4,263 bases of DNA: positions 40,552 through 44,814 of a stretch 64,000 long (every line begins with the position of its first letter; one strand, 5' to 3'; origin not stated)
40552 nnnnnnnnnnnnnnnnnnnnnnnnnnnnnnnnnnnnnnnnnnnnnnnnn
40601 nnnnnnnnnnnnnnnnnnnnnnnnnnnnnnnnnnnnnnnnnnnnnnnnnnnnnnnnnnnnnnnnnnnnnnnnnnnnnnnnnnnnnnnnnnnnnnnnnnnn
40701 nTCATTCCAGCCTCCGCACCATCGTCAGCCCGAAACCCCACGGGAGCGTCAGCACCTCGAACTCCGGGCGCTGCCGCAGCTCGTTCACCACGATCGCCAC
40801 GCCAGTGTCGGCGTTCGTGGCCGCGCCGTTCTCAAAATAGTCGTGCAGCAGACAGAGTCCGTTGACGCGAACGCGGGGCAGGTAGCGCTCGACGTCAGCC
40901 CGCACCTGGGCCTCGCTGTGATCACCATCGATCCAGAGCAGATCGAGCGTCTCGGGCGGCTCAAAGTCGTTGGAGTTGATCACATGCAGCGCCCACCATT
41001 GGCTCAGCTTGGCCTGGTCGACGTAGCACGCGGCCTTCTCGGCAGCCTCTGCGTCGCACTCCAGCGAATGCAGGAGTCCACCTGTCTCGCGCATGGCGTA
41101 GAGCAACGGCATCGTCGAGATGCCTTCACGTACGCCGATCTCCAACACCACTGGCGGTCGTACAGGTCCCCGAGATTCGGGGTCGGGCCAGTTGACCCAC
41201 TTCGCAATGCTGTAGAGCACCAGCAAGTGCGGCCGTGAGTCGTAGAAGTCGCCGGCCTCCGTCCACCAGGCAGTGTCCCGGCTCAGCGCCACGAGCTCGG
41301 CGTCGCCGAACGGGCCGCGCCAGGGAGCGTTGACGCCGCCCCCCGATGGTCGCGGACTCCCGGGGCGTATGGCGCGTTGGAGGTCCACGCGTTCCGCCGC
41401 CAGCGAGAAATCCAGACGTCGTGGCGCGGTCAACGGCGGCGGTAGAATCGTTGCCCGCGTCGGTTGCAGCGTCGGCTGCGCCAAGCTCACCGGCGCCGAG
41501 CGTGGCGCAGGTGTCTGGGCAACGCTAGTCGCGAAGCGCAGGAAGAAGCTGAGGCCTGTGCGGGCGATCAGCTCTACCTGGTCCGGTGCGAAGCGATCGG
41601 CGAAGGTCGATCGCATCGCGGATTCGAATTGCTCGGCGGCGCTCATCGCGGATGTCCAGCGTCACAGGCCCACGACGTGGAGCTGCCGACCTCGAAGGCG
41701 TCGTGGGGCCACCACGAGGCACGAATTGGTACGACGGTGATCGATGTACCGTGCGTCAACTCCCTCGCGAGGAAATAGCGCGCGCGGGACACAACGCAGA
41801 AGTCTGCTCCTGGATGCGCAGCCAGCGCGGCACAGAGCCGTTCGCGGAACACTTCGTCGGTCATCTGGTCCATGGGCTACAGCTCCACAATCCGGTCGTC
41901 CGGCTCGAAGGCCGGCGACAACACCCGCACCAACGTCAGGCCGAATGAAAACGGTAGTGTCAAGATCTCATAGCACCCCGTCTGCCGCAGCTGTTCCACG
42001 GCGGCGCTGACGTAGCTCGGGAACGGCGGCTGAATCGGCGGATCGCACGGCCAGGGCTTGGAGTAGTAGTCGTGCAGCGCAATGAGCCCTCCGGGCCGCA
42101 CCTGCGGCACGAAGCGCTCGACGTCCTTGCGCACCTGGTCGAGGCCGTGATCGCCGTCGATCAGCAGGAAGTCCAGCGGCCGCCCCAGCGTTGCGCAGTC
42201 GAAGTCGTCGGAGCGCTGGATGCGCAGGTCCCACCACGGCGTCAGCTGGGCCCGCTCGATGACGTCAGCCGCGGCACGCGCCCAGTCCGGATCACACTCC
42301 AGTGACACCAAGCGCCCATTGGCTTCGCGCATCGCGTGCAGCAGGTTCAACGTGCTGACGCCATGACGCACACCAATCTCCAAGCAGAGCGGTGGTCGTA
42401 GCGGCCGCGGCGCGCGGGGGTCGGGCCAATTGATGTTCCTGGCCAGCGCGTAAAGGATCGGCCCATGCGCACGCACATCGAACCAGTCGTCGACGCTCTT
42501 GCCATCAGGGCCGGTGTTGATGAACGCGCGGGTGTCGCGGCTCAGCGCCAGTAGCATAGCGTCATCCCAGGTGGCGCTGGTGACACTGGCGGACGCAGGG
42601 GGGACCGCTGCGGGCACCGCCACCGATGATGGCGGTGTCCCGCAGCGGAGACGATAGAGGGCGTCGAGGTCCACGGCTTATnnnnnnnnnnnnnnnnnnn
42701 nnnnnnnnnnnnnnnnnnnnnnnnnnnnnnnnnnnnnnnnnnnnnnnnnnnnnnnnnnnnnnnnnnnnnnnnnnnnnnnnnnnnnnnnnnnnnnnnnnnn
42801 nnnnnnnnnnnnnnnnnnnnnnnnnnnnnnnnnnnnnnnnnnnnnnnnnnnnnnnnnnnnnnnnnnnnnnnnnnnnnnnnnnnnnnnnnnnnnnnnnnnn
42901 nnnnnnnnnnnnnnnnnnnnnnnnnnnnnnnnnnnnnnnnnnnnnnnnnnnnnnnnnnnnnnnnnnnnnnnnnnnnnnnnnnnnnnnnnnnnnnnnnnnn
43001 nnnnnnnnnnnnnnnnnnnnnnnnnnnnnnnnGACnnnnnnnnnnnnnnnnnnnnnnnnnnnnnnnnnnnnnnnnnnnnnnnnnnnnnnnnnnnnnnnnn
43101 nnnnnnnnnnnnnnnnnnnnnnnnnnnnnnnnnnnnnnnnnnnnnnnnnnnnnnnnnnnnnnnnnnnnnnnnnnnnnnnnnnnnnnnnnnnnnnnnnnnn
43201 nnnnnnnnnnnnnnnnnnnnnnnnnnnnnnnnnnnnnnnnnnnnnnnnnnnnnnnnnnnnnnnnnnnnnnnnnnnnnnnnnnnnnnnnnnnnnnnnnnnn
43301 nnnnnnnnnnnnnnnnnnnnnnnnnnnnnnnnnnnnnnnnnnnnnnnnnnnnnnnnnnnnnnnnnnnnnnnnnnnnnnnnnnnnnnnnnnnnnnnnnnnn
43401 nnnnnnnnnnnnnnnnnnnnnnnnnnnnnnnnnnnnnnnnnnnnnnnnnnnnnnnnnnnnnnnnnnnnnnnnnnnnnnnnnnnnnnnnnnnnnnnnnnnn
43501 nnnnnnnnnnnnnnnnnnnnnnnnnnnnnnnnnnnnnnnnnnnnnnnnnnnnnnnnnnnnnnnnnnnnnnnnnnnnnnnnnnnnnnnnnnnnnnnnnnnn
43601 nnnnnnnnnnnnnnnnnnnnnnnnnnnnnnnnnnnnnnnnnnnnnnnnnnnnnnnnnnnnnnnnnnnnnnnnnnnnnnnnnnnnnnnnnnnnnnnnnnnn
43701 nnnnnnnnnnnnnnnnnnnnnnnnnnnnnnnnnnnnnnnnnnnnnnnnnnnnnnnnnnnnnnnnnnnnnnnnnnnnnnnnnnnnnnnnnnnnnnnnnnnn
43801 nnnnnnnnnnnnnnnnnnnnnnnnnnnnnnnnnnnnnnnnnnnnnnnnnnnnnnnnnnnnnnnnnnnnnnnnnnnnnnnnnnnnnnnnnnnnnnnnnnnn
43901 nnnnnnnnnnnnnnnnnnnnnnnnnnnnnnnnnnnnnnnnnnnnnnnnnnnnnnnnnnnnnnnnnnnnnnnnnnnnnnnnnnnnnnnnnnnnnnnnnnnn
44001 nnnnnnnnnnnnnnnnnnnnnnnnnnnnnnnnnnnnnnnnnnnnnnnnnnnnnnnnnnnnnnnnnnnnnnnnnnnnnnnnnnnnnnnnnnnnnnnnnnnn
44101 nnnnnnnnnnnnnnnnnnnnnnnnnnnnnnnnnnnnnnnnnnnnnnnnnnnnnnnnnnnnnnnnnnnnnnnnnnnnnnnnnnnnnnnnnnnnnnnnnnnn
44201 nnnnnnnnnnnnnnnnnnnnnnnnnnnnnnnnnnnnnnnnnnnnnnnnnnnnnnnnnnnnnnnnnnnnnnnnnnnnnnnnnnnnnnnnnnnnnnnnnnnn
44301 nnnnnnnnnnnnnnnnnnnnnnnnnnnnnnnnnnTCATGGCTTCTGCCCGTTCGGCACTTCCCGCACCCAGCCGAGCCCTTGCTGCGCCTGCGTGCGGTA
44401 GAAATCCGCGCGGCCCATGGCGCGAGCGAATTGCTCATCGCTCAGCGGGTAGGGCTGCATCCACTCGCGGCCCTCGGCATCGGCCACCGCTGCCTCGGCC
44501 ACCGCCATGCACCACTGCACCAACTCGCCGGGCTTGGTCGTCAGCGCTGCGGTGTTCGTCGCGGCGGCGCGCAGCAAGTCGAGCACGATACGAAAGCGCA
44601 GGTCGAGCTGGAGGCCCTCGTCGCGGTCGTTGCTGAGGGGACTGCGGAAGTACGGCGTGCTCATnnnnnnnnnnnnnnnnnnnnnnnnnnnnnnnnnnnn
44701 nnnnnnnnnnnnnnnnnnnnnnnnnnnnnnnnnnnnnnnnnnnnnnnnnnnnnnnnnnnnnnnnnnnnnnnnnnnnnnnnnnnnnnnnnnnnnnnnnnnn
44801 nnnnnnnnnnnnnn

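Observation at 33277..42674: Nod-factor-like decoration chemistry in a phage: aminotransferase + GNAT + carbamoyltransferase + two O-MTases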

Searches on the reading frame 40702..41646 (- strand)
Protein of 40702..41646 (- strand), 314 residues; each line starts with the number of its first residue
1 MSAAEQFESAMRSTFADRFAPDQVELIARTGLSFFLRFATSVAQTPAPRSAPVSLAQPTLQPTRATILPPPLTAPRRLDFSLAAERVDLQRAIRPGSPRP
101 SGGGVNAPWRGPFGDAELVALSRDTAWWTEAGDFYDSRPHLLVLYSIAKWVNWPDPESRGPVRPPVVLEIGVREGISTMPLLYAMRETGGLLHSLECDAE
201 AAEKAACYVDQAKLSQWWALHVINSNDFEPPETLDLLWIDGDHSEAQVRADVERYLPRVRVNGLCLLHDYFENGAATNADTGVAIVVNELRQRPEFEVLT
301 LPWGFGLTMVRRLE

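Call 4: search_protein_families(library=pfam, proteins=[window:40702-41646:-], max_evalue=0.01)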
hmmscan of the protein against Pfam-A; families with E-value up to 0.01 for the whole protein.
window:40702-41646:- (314 aa): 2 families
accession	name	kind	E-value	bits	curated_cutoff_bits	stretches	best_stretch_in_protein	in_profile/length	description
PF13578.12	Methyltransf_24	-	1.5e-17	64.8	26.3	1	168-270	1-105/105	Methyltransferase domain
PF01596.23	Methyltransf_3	-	0.00025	20.8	22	1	167-313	48-204/204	O-methyltransferase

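Call 13: search_protein_families(library=ncbifam, proteins=[window:40702-41646:-], max_evalue=0.01)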
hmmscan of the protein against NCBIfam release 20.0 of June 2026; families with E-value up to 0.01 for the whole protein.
window:40702-41646:- (314 aa): 0 families

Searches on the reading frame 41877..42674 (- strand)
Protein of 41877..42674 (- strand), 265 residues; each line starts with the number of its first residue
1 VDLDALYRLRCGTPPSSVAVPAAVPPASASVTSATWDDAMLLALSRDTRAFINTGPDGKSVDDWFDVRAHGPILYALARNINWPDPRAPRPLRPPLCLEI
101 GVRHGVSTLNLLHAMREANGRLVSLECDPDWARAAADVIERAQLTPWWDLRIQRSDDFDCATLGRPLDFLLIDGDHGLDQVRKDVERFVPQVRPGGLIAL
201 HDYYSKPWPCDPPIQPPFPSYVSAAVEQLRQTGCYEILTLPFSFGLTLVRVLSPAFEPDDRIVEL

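Call 4: search_protein_families(library=pfam, proteins=[window:41877-42674:-], max_evalue=0.01)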
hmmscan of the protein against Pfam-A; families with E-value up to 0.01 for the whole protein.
window:41877-42674:- (265 aa): 2 families
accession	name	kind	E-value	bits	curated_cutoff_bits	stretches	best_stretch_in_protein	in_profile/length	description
PF13578.12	Methyltransf_24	-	2.1e-20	74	26.3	1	98-203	1-105/105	Methyltransferase domain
PF01596.23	Methyltransf_3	-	0.00011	22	22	1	98-204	49-156/204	O-methyltransferase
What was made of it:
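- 41877..42674 (-): Methyltransf_24 O-methyltransferase-like enzyme, paralogue b (an alternative gene call starts at 42557). Pfam 2.1e-20 (call 4).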

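Call 13: search_protein_families(library=ncbifam, proteins=[window:41877-42674:-], max_evalue=0.01)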
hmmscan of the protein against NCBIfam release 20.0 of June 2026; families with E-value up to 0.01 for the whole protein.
window:41877-42674:- (265 aa): 0 families

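Call 62: search_solved_structures(query=window:41877-42674:-, max_evalue=1, show_alignments=1)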
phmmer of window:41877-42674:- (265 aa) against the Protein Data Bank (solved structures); distinct sequences matched with E-value up to 1: 21.
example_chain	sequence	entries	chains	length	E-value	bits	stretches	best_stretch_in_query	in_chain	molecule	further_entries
7cvu_A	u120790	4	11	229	9.3e-05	25.2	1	97-176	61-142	O-methyltransferase family 3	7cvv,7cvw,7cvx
5lhm_A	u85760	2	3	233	0.00053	22.7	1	97-251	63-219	Putative O-methyltransferase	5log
6g7d_A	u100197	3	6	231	0.0033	20.1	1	165-224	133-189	Methyltransferase domain protein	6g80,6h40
3ssm_A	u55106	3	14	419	0.0038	19.9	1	165-209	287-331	Methyltransferase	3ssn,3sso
2avd_A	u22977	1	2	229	0.005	19.5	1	92-249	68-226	Catechol-O-methyltransferase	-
3dul_A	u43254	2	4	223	0.04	16.5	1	97-176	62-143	O-methyltransferase, putative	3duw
2gpy_A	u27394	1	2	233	0.048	16.3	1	93-200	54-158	O-methyltransferase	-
8c9s_A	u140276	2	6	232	0.053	16.1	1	97-202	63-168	Putative O-methyltransferase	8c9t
6jcl_A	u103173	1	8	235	0.076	15.6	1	97-176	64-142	Probable O-methyltransferase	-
6jcm_A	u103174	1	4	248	0.087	15.4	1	97-176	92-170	Probable O-methyltransferase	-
4p7f_A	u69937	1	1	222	0.15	14.7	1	90-146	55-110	Catechol O-methyltransferase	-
4p58_A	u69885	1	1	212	0.28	13.8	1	90-157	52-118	Catechol O-methyltransferase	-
3tr6_A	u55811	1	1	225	0.37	13.4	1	97-251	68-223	O-methyltransferase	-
8ia9_A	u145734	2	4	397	0.42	13.2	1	165-206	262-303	Demethylmacrocin O-methyltransferase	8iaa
8k1f_A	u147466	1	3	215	0.46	13.1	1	97-182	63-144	tRNA 5-hydroxyuridine methyltransferase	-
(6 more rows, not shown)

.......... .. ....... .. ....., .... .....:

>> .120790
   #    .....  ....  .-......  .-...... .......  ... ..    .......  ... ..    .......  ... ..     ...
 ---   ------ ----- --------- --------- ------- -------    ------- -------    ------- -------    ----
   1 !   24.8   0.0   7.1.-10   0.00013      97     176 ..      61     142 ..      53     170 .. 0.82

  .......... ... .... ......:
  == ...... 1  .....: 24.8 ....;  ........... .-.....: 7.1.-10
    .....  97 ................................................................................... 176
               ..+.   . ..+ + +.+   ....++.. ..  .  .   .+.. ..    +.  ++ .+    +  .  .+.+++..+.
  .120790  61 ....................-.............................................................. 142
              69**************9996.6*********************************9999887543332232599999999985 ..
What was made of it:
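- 41877..42674 (-): Weak PDB hits to CCoAOMT-like O-methyltransferases and MycE (call 62).
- On TylF / macrocin O-methyltransferase family (PF05711): PDB hits to MycE and to demethylmacrocin O-methyltransferase are marginal (3.8e-3 and 0.42, call 62).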

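Call 98: search_dna_similar(query=window:41877-42557:-, collection=phages, mode=protein, max_rows=25, max_evalue=0.001)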
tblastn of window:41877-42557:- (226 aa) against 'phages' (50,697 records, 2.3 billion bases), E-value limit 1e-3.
Records with a match: 2; places in all: 2; records where one place covers at least 80% of the query: 0.
Best place of each record, by identity: <60% 2.
By first word of the organism name: uncultured 2.
By host as written in the record: - 2.
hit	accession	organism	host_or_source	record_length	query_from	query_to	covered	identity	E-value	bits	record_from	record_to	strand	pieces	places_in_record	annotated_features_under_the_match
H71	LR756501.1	uncultured phage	metagenomic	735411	127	166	18%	47.5%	2e-4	47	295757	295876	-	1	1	record has no annotation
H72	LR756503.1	uncultured phage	metagenomic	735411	127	166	18%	47.5%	2e-4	47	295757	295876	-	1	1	record has no annotation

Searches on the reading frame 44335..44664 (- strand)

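Call 46: search_protein_families(library=pfam, proteins=[window:44335-44664:-], max_evalue=1)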
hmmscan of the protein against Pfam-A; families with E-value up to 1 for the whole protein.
window:44335-44664:- (109 aa): 1 family
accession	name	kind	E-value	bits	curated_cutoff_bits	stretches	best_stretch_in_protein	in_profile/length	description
PF03924.19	CHASE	-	0.13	12.5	25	1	75-108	4-38/189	CHASE domain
